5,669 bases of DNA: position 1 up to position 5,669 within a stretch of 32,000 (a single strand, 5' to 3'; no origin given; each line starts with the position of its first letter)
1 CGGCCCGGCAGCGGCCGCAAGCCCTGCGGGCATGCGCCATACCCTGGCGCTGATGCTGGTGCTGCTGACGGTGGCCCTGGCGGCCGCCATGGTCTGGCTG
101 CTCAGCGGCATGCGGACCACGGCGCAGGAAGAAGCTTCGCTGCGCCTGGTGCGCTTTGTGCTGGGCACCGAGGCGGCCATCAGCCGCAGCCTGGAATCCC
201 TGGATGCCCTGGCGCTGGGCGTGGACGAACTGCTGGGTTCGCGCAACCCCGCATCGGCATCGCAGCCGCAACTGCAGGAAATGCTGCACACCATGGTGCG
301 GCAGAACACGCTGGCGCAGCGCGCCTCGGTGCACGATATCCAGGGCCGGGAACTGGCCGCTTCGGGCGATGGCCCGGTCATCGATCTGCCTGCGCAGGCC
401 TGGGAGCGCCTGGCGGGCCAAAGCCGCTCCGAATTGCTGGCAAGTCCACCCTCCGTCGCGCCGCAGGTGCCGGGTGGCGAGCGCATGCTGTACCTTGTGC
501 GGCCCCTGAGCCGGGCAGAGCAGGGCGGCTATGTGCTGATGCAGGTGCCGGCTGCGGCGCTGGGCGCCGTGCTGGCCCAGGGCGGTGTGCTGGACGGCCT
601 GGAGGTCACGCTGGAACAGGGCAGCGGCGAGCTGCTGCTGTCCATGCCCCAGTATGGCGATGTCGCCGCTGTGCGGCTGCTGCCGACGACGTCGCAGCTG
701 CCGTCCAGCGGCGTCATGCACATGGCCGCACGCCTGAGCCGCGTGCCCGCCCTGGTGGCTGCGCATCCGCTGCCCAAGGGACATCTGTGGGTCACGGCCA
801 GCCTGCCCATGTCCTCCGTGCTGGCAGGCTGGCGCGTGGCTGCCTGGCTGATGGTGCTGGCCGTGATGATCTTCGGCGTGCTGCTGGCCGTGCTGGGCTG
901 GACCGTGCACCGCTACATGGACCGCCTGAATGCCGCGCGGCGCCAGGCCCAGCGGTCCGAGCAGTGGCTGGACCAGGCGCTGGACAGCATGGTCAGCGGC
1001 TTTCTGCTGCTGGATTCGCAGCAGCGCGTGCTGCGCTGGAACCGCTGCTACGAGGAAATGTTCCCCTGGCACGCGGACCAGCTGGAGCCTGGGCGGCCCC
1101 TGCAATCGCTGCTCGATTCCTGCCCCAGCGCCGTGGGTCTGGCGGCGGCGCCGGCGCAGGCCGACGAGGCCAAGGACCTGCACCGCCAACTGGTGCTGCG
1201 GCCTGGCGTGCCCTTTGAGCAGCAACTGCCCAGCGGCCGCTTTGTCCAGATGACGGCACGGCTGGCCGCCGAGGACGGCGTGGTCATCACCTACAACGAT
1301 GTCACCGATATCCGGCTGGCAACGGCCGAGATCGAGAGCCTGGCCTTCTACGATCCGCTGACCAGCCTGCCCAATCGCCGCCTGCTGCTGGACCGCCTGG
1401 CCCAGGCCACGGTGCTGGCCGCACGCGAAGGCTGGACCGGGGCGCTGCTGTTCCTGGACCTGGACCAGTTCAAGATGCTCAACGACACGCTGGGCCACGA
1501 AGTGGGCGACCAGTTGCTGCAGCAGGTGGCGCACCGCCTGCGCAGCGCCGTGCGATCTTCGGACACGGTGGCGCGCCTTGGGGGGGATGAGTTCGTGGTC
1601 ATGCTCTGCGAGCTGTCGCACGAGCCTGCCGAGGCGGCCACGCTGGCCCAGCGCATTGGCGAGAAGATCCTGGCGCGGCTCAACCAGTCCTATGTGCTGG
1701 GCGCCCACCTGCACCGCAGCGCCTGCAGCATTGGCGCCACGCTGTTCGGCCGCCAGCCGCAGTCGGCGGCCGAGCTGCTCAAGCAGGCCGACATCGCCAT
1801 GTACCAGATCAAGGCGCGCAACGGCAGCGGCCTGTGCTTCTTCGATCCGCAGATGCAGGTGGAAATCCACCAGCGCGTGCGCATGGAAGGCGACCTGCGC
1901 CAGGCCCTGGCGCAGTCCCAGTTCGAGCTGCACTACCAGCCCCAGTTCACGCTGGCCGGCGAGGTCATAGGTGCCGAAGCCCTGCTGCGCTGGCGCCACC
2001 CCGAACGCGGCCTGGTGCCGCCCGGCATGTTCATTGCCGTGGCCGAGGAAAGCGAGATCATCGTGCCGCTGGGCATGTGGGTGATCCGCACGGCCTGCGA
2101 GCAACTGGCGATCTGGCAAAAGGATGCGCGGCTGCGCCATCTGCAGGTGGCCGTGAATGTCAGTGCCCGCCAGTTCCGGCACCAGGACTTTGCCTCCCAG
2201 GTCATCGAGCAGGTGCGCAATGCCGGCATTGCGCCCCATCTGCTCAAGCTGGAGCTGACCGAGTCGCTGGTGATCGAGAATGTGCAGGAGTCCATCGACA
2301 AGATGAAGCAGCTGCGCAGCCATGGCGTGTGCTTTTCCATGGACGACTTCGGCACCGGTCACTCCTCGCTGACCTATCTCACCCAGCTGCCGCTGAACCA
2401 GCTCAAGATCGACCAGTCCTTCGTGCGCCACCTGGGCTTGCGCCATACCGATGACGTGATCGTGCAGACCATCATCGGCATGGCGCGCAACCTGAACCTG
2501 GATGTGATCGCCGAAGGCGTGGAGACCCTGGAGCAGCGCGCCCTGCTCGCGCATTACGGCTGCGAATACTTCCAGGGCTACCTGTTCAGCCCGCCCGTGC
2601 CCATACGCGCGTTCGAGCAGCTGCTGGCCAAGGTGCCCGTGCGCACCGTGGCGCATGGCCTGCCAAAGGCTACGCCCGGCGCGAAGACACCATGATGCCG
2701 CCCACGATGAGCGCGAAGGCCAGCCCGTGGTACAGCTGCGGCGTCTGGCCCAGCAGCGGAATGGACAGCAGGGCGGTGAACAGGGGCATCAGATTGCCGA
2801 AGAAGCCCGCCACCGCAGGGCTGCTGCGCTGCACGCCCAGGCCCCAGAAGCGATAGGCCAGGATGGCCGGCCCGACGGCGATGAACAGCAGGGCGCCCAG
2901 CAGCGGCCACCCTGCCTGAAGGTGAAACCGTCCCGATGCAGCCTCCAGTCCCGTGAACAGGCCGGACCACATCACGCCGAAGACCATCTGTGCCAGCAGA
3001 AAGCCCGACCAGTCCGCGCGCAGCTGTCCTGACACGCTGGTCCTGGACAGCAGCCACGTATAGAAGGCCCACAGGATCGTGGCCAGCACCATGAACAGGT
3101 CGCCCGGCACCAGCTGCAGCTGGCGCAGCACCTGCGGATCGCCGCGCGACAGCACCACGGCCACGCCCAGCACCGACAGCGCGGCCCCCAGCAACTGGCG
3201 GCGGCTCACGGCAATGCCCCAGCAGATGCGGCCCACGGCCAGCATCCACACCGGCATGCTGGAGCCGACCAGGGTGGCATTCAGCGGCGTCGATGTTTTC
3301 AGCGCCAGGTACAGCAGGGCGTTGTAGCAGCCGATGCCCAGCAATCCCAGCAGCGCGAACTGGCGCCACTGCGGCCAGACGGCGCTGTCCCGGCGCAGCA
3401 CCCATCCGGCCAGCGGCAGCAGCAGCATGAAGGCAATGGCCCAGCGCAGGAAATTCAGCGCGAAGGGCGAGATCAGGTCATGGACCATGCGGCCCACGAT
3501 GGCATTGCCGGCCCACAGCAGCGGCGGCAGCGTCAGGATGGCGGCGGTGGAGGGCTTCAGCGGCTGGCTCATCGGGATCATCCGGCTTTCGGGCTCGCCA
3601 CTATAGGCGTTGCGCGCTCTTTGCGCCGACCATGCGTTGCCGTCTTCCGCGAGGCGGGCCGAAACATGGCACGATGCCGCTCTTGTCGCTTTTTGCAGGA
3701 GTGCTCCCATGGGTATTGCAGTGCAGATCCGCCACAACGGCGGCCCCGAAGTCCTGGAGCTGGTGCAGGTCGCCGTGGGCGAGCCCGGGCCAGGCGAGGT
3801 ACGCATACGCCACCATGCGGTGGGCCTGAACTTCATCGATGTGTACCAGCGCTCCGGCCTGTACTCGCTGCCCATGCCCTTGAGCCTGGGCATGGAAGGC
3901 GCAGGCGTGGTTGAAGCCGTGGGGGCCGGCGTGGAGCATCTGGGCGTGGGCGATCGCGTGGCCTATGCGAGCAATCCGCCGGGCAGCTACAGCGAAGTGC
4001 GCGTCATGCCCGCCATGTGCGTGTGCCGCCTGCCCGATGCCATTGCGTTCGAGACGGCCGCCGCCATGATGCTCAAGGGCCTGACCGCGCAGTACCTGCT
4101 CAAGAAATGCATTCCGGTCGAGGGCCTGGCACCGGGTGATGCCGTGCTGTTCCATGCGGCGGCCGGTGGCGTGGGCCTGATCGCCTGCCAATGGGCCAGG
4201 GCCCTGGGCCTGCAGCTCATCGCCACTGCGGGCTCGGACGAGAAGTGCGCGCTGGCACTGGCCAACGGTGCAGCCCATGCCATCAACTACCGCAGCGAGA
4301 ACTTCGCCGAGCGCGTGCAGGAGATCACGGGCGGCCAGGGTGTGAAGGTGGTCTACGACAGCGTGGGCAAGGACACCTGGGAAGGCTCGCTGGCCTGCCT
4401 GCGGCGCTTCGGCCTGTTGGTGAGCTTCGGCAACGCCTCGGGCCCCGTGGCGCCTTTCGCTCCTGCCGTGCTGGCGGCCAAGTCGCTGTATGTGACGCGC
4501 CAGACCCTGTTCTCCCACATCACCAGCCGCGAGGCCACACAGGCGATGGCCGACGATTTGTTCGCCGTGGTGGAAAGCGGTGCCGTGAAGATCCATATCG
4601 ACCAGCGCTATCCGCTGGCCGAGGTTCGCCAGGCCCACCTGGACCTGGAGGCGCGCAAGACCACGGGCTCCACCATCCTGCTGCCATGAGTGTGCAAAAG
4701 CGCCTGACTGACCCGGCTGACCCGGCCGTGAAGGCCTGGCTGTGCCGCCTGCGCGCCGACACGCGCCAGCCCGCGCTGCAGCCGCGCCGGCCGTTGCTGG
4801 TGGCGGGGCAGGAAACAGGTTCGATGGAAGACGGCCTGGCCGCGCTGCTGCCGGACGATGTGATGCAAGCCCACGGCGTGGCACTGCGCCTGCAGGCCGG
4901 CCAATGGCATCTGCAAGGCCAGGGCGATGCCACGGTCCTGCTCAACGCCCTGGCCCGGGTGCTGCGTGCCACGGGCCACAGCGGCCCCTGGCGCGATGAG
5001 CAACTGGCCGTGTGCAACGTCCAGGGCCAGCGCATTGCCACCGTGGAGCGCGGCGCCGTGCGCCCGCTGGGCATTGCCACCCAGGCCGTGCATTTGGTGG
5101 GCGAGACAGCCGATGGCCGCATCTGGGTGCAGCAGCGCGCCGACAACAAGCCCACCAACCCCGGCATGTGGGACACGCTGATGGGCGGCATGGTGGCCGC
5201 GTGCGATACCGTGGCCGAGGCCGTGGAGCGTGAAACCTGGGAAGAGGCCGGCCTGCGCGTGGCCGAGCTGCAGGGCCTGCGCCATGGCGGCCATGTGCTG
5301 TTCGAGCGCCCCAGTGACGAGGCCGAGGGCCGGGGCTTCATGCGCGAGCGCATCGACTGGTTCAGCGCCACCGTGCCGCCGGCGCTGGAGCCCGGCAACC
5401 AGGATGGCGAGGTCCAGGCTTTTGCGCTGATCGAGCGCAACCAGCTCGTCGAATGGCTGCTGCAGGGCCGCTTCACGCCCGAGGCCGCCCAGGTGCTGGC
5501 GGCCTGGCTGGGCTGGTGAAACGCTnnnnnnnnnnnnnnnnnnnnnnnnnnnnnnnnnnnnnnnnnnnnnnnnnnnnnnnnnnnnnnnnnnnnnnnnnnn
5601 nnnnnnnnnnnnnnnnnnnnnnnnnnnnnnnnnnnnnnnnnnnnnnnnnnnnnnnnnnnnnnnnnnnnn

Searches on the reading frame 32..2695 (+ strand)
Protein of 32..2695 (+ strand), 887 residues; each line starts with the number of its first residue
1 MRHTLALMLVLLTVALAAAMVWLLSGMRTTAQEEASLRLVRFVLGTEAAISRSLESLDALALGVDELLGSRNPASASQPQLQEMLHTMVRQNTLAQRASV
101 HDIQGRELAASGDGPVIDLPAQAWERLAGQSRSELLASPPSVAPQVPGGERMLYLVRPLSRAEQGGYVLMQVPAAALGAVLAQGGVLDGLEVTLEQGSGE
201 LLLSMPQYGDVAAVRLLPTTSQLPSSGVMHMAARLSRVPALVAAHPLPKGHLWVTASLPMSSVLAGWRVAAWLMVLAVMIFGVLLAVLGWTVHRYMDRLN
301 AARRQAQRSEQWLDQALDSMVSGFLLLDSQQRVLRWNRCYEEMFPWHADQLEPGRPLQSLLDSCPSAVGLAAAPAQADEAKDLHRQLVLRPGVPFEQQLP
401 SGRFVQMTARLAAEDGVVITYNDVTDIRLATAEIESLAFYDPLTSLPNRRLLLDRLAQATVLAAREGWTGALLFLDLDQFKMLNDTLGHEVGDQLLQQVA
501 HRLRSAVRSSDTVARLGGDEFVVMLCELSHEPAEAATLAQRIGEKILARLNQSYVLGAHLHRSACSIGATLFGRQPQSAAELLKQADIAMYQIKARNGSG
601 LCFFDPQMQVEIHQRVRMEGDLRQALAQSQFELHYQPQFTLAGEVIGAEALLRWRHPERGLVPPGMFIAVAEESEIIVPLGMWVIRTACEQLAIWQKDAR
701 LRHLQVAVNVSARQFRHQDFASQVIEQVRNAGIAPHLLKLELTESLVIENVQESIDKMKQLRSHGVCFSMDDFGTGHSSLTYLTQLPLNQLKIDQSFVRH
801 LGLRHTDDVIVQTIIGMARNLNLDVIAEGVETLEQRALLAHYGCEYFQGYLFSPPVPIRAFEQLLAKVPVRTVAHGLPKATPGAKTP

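Call 9: search_protein_families(library=pfam, proteins=[window:32-2695:+], max_evalue=0.001)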
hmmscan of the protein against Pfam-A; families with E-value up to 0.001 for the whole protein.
window:32-2695:+ (887 aa): 4 families
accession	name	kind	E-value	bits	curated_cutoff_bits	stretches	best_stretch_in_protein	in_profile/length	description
PF00563.25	EAL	-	1.1e-68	231.5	31.3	1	621-855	3-236/236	EAL domain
PF00990.26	GGDEF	-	7.3e-44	149.8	23.8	1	438-597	1-158/161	Diguanylate cyclase, GGDEF domain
PF12860.13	PAS_7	-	1.3e-13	51.5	27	1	317-430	1-113/115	PAS fold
PF08448.16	PAS_4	-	0.00019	22.1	23.1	1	317-426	1-107/110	PAS fold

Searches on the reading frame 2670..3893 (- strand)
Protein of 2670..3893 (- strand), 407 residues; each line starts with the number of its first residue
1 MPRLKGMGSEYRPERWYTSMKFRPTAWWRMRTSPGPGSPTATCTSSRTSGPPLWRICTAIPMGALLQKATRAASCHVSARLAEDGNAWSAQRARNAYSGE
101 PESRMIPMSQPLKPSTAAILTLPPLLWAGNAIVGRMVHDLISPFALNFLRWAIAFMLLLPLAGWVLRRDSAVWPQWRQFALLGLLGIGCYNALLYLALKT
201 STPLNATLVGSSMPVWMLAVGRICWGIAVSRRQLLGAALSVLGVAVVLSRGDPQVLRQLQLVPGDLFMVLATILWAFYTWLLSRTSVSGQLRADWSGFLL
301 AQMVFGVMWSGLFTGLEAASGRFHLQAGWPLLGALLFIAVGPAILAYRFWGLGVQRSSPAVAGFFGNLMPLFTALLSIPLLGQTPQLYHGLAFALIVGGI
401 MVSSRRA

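Call 9: search_protein_families(library=pfam, proteins=[window:2670-3893:-], max_evalue=0.001)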
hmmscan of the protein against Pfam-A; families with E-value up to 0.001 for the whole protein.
window:2670-3893:- (407 aa): 2 families
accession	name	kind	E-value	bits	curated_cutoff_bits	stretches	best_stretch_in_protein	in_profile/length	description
PF00892.27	EamA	-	2.6e-31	109.1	28.2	2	122-248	9-134/135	EamA-like transporter family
PF03151.22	TPT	-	0.00074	19.4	30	0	368-404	100-136/291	Triose-phosphate Transporter family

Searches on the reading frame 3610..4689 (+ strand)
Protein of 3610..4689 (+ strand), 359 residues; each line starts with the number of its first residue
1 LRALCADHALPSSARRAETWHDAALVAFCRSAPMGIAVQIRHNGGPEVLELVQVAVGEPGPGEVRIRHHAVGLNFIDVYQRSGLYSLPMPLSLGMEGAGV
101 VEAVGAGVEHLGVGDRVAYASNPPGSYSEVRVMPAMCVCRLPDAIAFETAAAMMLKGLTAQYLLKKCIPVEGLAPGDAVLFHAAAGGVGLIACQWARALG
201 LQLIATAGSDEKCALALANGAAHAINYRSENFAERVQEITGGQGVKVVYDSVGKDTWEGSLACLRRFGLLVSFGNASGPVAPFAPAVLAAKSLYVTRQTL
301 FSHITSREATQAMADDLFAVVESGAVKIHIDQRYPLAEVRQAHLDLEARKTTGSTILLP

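Call 17: search_protein_families(library=ncbifam, proteins=[window:3610-4689:+], max_evalue=0.00001)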
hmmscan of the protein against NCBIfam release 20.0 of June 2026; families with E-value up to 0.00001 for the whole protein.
window:3610-4689:+ (359 aa): 21 families
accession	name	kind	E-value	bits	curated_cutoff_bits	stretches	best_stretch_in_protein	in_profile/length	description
NF008024.0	PRK10754.1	subfamily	9.6e-116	386.3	348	1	35-359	2-327/327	NADPH:quinone reductase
TIGR02824.1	quinone_pig3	subfamily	1.9e-62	211.2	296.8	1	37-357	3-323/325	putative NAD(P)H quinone oxidoreductase, PIG3 family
NF041183.1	Pks2_ls1_myc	equivalog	2.9e-33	113.9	2400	1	33-357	1404-1727/2086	sulfolipid-1 biosynthesis phthioceranic/hydroxyphthioceranic acid synthase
NF010344.0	PRK13771.1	subfamily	1.9e-26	92.9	349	2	116-356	107-330/334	putative alcohol dehydrogenase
TIGR02817.1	adh_fam_1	subfamily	5.7e-26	91.7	284.05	1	47-357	15-333/336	zinc-binding alcohol dehydrogenase family protein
NF041172.1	AcrlCoa_red_Thmprot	equivalog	1.3e-23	83.5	500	1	117-356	108-331/334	acryloyl-CoA reductase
TIGR01751.1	crot-CoA-red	equivalog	1.8e-22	79.6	378.55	2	125-238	140-252/398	crotonyl-CoA carboxylase/reductase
TIGR03989.1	Rxyl_3153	subfamily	5.3e-22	78.6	440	2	48-120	13-86/370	NDMA-dependent alcohol dehydrogenase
TIGR03451.1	mycoS_dep_FDH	equivalog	2.6e-20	72.6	512.9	2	47-119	12-84/358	S-(hydroxymethyl)mycothiol dehydrogenase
NF006940.0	PRK09422.1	equivalog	3.1e-17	62.6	344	1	125-275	115-261/338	alcohol dehydrogenase AdhP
TIGR02823.1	oxido_YhdH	subfamily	8.9e-16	57.6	297.25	1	38-280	3-248/324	acrylyl-CoA reductase family protein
TIGR00692.1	tdh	equivalog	1.3e-14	54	458.35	1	122-254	114-240/340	L-threonine 3-dehydrogenase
NF058644.1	CurcmRedCuraProt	equivalog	2.9e-14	52.9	440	1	47-267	16-233/336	NADPH-dependent curcumin/dihydrocurcumin reductase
NF041097.1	keto_inos_dh_IolM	equivalog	5.8e-14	51.5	450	1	171-344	202-375/389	scyllo-inosose 3-dehydrogenase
NF003808.0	PRK05396.1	equivalog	1.4e-13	50.5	380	1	122-255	116-243/341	L-threonine 3-dehydrogenase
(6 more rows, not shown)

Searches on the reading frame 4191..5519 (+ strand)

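Call 9: search_protein_families(library=pfam, proteins=[window:4191-5519:+], max_evalue=0.001)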
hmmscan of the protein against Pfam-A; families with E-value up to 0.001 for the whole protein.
window:4191-5519:+ (442 aa): 1 family
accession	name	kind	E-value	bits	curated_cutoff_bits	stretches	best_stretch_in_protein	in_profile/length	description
PF00293.34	NUDIX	-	2e-13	50.9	21.1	1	302-436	8-131/134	NUDIX domain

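Call 17: search_protein_families(library=ncbifam, proteins=[window:4191-5519:+], max_evalue=0.00001)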
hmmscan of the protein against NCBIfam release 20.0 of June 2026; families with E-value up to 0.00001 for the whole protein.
window:4191-5519:+ (442 aa): 2 families
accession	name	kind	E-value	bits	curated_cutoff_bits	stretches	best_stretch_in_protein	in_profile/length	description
NF011922.0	PRK15393.1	equivalog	1.6e-09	37.6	152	1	272-361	13-102/182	NUDIX hydrolase YfcD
NF002995.0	PRK03759.1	equivalog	9.6e-07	28.6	127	1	300-423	40-154/185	isopentenyl-diphosphate Delta-isomerase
